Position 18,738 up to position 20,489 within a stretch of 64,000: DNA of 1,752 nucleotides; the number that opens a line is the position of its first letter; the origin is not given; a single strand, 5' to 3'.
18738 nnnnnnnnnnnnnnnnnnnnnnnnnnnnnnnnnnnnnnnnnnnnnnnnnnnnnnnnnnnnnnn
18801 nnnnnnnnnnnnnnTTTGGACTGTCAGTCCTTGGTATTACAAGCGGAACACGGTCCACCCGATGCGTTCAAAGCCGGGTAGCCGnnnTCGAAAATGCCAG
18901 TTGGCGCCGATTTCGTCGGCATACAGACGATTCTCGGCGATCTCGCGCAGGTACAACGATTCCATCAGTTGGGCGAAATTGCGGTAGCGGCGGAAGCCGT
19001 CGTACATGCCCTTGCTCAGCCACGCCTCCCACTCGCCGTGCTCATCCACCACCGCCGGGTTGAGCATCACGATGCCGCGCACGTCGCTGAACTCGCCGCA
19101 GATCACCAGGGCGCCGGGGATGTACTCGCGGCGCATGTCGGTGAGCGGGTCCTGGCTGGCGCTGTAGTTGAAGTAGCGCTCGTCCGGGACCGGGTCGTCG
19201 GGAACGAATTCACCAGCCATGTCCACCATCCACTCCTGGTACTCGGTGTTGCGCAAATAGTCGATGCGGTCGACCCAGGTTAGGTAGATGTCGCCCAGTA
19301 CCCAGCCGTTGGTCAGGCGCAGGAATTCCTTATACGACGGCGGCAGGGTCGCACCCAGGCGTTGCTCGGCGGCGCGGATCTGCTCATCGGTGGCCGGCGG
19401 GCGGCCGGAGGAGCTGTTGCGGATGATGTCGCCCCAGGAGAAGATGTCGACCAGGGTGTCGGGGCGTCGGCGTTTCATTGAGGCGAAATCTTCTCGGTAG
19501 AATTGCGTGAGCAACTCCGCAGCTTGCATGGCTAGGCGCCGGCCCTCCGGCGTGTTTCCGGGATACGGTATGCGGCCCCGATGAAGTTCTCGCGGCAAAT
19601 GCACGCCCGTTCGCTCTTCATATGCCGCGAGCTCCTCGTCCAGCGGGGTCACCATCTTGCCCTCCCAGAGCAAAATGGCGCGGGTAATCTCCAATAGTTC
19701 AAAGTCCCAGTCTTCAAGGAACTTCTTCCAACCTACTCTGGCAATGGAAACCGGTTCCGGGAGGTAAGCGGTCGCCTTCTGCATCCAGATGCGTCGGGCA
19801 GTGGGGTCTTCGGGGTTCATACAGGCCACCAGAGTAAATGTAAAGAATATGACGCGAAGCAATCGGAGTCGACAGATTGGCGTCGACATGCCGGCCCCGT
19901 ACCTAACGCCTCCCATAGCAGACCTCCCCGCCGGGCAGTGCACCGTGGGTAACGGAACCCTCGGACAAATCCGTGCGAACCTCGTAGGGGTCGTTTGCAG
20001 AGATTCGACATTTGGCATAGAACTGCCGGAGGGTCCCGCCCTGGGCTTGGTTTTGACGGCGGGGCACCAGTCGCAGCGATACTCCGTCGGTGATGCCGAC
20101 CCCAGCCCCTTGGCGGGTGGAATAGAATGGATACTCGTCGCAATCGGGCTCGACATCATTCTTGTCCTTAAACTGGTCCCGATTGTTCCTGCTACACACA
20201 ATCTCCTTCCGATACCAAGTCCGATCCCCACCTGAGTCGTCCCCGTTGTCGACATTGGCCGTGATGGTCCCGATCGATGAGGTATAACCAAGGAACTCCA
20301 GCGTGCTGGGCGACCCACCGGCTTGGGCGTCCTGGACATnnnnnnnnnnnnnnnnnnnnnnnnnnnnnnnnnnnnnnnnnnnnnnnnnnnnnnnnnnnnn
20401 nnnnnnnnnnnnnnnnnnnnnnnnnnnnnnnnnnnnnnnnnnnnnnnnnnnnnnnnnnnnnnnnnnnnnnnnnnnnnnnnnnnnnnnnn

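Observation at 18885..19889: SUKH-1/SMI1-KNR4 immunity-like gene encodes a lipoprotein with a long N-terminal linker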

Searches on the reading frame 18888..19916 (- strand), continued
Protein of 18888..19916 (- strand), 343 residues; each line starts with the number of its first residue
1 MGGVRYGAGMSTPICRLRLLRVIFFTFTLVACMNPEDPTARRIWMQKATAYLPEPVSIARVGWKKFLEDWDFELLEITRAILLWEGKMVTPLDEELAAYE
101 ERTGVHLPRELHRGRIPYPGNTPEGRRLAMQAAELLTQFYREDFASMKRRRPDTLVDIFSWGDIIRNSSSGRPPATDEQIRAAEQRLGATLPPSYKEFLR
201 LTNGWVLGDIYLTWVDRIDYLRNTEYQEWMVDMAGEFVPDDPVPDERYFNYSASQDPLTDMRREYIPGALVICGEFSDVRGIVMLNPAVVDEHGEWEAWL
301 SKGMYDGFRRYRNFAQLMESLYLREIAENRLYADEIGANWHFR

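Call 79: find_encoding_contigs(protein=P0062, flank=6000, max_places=2)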
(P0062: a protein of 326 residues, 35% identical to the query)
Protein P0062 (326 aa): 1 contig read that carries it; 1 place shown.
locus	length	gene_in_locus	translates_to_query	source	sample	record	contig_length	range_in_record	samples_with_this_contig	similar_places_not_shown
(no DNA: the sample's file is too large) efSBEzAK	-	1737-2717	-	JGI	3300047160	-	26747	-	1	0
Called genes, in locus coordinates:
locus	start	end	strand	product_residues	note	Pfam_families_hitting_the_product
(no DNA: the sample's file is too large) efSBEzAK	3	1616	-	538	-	?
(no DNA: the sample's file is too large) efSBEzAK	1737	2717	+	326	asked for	PF09346:SMI1_KNR4 (weak)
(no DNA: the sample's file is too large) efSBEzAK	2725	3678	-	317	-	PF01963:TraB_PrgY_gumN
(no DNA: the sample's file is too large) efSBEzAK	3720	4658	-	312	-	PF01171:ATP_bind_3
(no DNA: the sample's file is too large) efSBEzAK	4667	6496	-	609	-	PF07690:MFS_1, PF00854:PTR2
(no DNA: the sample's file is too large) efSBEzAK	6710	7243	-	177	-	PF02580:Tyr_Deacylase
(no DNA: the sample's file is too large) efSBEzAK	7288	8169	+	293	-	PF03279:Lip_A_acyltrans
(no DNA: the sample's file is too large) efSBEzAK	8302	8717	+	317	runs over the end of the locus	PF00005:ABC_tran, PF13304:AAA_21 (weak)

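Call 84: find_encoding_contigs(protein=P0071, flank=8000, max_places=2)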
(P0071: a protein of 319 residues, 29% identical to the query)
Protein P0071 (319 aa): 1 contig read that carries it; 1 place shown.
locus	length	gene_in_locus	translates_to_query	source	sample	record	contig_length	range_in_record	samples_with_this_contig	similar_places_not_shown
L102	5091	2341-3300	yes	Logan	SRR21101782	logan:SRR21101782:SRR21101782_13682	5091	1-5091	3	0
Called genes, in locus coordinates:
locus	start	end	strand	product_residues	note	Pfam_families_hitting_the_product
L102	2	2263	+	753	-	?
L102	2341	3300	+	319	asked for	PF09346:SMI1_KNR4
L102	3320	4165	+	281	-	PF09346:SMI1_KNR4, PF14568:SUKH_6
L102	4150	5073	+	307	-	PF19378:DUF5953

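Call 90: list_cluster_members(proteins=[P0115, P0105, P0184, P0151, P0156, P0145, P0203, P0073, P0069, P0063])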
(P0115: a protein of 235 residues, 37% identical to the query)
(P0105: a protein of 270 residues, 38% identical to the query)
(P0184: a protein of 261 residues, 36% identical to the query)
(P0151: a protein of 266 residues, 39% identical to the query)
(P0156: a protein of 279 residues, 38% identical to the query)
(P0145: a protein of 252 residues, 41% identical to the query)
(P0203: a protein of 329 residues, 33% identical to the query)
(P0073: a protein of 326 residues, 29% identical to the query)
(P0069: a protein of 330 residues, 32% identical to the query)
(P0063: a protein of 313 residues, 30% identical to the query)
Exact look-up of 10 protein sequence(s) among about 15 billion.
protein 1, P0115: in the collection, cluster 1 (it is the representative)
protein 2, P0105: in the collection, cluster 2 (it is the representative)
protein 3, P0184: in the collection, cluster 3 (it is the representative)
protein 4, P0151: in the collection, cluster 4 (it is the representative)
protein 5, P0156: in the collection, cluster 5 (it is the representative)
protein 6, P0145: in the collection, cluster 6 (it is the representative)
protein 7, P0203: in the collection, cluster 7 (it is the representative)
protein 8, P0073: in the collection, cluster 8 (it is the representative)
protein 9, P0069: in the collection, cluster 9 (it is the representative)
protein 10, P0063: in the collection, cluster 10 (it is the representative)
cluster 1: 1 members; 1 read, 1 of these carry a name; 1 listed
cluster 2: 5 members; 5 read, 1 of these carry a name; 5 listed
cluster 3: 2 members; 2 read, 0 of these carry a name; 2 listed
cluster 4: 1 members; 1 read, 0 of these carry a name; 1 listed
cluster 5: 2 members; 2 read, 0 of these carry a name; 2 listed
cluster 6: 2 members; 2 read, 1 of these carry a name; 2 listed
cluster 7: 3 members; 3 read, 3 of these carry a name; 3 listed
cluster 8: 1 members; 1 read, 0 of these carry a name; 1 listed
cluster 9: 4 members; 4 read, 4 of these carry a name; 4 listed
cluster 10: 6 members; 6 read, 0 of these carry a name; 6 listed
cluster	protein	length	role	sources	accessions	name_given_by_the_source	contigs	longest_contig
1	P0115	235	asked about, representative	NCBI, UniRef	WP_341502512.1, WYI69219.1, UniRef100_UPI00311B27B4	SMI1/KNR4 family protein [Gallaecimonas sp. GXIMD4217] | SMI1/KNR4 family protein n=1 Tax=Gallaecimonas sp. GXIMD4217 TaxID=3131927 ...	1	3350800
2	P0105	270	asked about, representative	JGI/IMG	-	hypothetical protein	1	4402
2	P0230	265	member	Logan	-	-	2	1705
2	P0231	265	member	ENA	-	-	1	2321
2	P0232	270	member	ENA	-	-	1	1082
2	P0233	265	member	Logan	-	-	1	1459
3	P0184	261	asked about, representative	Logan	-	-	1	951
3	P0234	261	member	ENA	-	-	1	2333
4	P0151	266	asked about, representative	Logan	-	-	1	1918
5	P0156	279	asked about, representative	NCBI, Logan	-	-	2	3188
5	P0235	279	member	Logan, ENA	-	-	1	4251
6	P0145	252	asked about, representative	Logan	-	-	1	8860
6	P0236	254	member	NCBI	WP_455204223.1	SMI1/KNR4 family protein [Kaarinaea lacus]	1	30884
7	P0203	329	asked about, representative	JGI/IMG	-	hypothetical protein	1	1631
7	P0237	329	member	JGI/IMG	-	hypothetical protein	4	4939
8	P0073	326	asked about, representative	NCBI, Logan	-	-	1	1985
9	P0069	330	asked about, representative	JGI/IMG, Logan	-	hypothetical protein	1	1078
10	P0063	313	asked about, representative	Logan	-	-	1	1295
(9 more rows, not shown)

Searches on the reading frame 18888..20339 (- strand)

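Call 3: search_protein_families(library=pfam, proteins=[window:18888-20339:-], max_evalue=0.1)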
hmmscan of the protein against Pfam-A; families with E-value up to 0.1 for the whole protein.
window:18888-20339:- (484 aa): 3 families
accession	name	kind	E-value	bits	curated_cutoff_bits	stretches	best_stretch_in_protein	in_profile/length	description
PF09346.15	SMI1_KNR4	-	4.2e-13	50.4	25.4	1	315-460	1-124/125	SMI1 / KNR4 family (SUKH-1)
PF14568.11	SUKH_6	-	1.5e-07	32.4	27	1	318-362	1-45/119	SMI1-KNR4 cell-wall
PF14567.11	SUKH_5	-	3.9e-07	30.4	27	1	315-353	21-59/142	SMI1-KNR4 cell-wall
